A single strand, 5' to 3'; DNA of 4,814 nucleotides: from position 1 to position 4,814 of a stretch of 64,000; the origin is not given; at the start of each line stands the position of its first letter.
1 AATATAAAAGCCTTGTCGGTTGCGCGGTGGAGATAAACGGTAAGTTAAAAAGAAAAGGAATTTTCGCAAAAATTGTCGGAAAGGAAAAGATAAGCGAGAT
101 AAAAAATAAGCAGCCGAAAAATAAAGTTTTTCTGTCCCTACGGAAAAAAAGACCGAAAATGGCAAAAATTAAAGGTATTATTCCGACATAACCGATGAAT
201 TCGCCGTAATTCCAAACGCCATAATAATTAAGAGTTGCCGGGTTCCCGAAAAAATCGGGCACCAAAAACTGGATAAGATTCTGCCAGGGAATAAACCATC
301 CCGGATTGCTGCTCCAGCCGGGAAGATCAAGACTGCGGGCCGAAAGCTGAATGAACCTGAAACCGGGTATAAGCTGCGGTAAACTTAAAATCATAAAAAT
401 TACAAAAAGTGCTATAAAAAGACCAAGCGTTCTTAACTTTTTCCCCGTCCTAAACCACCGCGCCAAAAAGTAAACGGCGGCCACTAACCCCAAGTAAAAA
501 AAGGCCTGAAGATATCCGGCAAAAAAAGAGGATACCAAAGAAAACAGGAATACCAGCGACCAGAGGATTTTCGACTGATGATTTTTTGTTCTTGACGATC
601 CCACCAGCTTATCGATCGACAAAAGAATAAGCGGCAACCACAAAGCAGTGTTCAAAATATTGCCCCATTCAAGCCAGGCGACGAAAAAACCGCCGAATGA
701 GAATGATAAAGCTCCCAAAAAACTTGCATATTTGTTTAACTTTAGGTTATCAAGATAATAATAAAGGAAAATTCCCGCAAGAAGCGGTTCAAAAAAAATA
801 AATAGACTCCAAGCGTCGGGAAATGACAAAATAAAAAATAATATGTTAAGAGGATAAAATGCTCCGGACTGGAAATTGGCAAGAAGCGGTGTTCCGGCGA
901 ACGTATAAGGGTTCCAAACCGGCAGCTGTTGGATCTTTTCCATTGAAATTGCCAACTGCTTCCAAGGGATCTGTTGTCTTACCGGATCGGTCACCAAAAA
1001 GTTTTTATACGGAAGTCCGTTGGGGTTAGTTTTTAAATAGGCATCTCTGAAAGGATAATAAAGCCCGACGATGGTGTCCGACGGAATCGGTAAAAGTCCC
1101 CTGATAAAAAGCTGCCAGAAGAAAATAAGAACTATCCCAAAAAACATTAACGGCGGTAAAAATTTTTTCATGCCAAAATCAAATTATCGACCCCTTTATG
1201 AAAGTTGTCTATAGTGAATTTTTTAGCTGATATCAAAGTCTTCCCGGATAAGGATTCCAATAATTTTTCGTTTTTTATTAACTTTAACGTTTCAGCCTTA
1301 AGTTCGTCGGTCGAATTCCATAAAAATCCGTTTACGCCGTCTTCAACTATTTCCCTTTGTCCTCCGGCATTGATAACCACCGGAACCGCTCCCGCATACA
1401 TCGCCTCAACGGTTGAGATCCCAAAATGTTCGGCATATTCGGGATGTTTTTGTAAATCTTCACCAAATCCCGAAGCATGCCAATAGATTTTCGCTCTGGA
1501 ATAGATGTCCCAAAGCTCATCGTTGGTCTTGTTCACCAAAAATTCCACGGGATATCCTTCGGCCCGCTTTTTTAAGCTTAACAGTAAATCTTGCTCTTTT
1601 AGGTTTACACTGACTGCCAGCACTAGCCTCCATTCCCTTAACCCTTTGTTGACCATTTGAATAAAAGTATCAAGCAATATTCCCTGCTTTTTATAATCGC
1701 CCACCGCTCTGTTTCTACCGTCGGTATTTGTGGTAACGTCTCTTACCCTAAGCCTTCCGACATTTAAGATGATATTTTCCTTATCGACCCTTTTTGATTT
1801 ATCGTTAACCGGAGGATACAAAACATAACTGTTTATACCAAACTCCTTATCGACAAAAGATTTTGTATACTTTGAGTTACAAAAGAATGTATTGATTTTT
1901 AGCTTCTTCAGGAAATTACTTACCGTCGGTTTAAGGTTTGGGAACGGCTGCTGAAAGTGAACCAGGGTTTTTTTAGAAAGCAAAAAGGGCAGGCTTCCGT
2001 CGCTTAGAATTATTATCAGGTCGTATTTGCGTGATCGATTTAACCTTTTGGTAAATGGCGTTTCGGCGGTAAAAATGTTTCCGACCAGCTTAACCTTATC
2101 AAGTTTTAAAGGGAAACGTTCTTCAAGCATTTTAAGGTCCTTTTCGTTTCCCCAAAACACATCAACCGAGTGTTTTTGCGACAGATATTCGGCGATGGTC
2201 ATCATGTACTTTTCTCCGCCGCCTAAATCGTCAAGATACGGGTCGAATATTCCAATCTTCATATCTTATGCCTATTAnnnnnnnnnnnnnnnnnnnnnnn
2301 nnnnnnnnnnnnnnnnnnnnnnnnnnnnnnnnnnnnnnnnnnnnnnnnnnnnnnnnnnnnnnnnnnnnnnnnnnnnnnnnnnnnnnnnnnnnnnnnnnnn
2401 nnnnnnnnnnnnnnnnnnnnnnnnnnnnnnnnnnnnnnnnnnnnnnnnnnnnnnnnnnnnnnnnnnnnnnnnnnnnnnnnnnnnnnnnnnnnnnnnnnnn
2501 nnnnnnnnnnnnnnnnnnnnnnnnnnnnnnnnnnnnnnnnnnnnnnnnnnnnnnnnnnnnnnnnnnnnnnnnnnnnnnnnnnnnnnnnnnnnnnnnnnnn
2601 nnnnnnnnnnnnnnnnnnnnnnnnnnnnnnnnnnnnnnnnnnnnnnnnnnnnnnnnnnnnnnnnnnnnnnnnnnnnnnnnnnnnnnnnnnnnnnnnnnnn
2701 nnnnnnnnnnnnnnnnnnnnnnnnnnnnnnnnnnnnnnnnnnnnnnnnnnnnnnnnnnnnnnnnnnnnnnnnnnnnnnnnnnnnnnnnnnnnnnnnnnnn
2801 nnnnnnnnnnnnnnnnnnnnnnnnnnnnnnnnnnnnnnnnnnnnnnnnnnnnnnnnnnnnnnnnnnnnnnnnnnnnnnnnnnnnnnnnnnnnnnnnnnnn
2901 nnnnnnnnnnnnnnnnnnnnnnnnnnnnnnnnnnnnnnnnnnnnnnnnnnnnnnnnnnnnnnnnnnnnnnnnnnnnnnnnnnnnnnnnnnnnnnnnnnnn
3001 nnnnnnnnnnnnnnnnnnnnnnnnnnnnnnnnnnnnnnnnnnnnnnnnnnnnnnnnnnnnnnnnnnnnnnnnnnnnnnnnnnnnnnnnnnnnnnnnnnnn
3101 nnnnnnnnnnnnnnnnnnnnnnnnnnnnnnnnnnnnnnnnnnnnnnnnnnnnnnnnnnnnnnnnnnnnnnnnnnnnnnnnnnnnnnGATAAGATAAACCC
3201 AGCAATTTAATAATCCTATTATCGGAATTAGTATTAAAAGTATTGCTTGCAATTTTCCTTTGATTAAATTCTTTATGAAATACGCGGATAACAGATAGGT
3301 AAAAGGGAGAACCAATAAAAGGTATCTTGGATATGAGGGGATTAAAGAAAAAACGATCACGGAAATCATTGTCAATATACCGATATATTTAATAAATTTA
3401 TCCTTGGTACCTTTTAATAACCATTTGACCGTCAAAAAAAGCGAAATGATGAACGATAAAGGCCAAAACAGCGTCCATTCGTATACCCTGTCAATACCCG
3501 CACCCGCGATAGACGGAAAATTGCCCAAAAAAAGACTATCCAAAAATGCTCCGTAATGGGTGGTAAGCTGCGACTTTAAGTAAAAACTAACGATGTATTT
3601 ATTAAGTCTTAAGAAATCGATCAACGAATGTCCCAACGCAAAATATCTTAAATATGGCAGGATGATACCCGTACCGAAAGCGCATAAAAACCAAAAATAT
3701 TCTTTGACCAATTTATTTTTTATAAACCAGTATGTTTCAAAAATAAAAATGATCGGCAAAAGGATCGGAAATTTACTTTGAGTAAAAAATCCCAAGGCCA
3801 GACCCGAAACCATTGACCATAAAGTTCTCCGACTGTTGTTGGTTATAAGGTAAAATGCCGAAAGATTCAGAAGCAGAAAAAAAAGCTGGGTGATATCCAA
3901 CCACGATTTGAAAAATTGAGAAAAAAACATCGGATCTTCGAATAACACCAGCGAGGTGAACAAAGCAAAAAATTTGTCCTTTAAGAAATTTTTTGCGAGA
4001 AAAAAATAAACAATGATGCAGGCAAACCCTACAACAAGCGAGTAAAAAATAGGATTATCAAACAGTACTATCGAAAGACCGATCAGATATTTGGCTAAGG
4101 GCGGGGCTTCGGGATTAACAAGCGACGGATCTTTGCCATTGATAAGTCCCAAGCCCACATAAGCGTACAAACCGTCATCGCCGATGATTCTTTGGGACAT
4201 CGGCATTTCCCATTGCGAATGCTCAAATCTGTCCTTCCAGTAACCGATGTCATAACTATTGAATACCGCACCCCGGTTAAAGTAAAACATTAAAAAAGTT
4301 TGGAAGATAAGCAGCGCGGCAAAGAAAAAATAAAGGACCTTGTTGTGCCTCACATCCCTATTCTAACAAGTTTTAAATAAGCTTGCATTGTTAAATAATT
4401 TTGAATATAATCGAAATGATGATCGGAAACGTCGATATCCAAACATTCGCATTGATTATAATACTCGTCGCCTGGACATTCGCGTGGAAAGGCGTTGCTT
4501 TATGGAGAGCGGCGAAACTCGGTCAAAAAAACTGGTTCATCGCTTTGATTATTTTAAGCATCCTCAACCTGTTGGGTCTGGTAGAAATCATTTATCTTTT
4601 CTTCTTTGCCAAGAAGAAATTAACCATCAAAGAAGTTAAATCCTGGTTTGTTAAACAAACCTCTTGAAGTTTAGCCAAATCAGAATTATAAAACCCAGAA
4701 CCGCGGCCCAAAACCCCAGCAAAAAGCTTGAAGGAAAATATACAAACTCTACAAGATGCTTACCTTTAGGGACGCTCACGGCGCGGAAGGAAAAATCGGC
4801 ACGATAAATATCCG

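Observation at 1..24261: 24-kb translationally coupled operon packed with 10 GT-C-fold enzymes plus lipid-linked sugar donor synthases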

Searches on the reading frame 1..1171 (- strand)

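Call 6: search_protein_families(library=pfam, proteins=[window:1-1171:-], max_evalue=0.01)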
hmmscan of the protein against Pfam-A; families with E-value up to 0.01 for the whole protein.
window:1-1171:- (390 aa): 2 families
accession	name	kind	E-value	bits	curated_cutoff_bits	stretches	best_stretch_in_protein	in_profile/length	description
PF09586.16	YfhO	-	8.1e-11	41.5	28.5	1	104-364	75-319/835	Bacterial membrane protein YfhO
PF24677.1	DUF7657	-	6.6e-06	25.5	26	1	104-374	97-375/401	Domain of unknown function (DUF7657)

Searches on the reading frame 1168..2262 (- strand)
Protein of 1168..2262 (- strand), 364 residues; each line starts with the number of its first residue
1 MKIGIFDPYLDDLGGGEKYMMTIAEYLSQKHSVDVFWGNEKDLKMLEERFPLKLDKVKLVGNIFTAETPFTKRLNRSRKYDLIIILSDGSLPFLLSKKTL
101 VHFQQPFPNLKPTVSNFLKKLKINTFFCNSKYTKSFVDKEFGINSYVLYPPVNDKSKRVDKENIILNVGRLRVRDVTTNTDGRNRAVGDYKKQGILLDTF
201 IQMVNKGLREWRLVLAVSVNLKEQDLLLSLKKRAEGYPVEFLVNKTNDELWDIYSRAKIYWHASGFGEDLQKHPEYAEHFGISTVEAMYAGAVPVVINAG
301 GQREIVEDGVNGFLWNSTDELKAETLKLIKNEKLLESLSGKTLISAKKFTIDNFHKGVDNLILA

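Call 6: search_protein_families(library=pfam, proteins=[window:1168-2262:-], max_evalue=0.01)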
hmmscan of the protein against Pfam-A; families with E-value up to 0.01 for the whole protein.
window:1168-2262:- (364 aa): 3 families
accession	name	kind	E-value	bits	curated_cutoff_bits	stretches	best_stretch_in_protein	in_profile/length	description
PF00534.26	Glycos_transf_1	-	9e-19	68.1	26.4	1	158-339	11-166/172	Glycosyl transferases group 1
PF13692.12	Glyco_trans_1_4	-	4.1e-12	47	27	1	189-331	13-142/142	Glycosyl transferases group 1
PF13439.12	Glyco_transf_4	-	9.6e-07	29.4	28.5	1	14-154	2-168/170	Glycosyltransferase Family 4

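Call 13: search_protein_families(library=ncbifam, proteins=[window:1168-2262:-], max_evalue=0.001)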
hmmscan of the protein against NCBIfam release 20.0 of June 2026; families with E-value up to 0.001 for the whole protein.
window:1168-2262:- (364 aa): 11 families
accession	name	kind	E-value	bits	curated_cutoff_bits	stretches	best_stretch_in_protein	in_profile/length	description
TIGR03999.1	thiol_BshA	equivalog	1.1e-09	37.8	273.7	1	273-352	278-360/375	N-acetyl-alpha-D-glucosaminyl L-malate synthase BshA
TIGR03449.1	mycothiol_MshA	equivalog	4.6e-06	25.8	462.5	1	270-357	306-395/406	D-inositol-3-phosphate glycosyltransferase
NF049988.1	MGlcDAGSynMgs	equivalog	4.7e-06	26.2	400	1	277-361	299-383/398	alpha-monoglucosyldiacylglycerol synthase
NF041876.1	EPS_EpsE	equivalog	1e-05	25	400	1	275-340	303-370/389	exopolysaccharide biosynthesis GT4 family glycosyltransferase EpsE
NF038229.1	Glyco4_Geo_Pelo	equivalog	1.2e-05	24.5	400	1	283-342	253-312/338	GPMC system family 4 glycosyltransferase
TIGR02470.1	sucr_synth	equivalog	2.5e-05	22.6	810.4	1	274-323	650-699/784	sucrose synthase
NF047880.1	glyco_SdgA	exception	3e-05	22.8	800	1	277-357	399-482/488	serine-aspartate repeat adhesin O-glycosyltransferase SdgA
NF001904.0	PRK00654.2-3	equivalog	0.00018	20.3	577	1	272-322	376-426/475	glycogen synthase GlgA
NF001901.0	PRK00654.1-5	equivalog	0.00032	19.3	649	1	269-319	392-442/502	glycogen synthase GlgA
NF041010.1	glycosy_Agl16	equivalog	0.00053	19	575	1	281-356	267-342/352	glycosylation protein Agl16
NF041139.1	TreT_Thcocales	equivalog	0.00077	18.3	775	0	277-342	323-388/412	trehalose synthase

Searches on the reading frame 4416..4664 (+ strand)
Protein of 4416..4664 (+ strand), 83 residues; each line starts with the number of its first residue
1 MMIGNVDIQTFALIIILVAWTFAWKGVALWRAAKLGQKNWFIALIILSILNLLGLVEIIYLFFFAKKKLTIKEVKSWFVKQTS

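Call 50: search_protein_families(library=pfam, proteins=[window:4416-4664:+], max_evalue=0.001)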
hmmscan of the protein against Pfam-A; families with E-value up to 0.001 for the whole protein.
seq(83 aa): 1 family
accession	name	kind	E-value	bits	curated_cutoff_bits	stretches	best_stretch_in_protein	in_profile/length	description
PF18893.5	DUF5652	-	1.7e-18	66.5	23.4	1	7-69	9-68/71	Family of unknown function (DUF5652)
